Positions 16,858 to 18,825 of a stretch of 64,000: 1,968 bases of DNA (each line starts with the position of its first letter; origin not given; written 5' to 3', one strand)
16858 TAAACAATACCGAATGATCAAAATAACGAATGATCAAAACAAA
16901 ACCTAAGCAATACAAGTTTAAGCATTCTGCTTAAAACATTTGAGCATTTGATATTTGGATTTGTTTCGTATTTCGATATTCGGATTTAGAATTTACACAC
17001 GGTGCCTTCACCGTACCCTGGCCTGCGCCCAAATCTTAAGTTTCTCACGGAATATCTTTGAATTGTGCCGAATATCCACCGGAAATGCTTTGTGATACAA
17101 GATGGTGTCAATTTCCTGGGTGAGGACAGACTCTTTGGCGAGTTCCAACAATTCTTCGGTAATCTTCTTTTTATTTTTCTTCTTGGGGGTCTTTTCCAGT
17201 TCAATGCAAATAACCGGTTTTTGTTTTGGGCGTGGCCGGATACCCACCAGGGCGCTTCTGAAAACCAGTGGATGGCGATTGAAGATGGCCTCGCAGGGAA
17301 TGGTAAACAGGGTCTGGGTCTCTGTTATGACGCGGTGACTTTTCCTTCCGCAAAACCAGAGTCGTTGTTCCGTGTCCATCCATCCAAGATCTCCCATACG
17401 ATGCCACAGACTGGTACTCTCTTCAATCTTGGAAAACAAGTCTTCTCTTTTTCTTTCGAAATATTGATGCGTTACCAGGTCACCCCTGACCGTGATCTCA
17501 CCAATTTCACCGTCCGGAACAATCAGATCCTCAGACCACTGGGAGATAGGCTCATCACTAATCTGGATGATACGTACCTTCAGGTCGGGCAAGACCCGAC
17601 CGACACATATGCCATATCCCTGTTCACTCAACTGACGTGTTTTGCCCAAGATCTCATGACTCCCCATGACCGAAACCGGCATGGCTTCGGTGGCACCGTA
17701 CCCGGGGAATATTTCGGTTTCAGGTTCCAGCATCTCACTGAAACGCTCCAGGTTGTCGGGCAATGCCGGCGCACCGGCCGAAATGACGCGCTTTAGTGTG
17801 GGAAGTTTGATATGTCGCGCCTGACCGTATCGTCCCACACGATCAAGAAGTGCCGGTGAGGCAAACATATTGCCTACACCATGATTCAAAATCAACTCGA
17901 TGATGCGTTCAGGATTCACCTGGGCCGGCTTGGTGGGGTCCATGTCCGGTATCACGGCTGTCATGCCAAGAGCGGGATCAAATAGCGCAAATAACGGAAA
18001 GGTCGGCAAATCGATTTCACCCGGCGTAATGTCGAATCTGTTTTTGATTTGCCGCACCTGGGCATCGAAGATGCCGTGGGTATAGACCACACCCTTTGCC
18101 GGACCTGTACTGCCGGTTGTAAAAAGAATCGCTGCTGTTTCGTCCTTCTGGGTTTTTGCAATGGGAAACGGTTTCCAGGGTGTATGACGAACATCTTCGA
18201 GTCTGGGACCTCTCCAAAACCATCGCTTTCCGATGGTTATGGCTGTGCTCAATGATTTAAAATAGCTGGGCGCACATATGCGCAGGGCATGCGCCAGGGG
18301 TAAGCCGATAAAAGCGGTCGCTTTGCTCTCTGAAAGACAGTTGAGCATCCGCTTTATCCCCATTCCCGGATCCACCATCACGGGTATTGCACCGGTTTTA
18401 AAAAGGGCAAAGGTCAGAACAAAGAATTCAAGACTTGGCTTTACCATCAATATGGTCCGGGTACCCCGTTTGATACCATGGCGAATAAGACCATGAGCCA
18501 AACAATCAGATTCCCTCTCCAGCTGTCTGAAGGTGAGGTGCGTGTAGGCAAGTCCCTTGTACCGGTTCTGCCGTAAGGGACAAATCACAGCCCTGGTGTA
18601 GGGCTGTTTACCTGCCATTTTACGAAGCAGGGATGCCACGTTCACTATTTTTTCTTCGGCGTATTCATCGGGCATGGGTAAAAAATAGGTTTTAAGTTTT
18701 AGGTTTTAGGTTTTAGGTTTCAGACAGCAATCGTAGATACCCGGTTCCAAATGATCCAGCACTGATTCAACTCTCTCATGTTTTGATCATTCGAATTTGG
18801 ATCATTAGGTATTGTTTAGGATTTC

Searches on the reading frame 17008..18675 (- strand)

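Call 10: search_protein_families(library=pfam, proteins=[window:17008-18675:-])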
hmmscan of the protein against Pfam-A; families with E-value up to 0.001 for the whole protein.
window:17008-18675:- (555 aa): 1 family
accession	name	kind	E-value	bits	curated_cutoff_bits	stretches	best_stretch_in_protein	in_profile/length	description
PF00501.34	AMP-binding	-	3.6e-51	174.6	29.9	1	21-406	5-384/384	AMP-binding enzyme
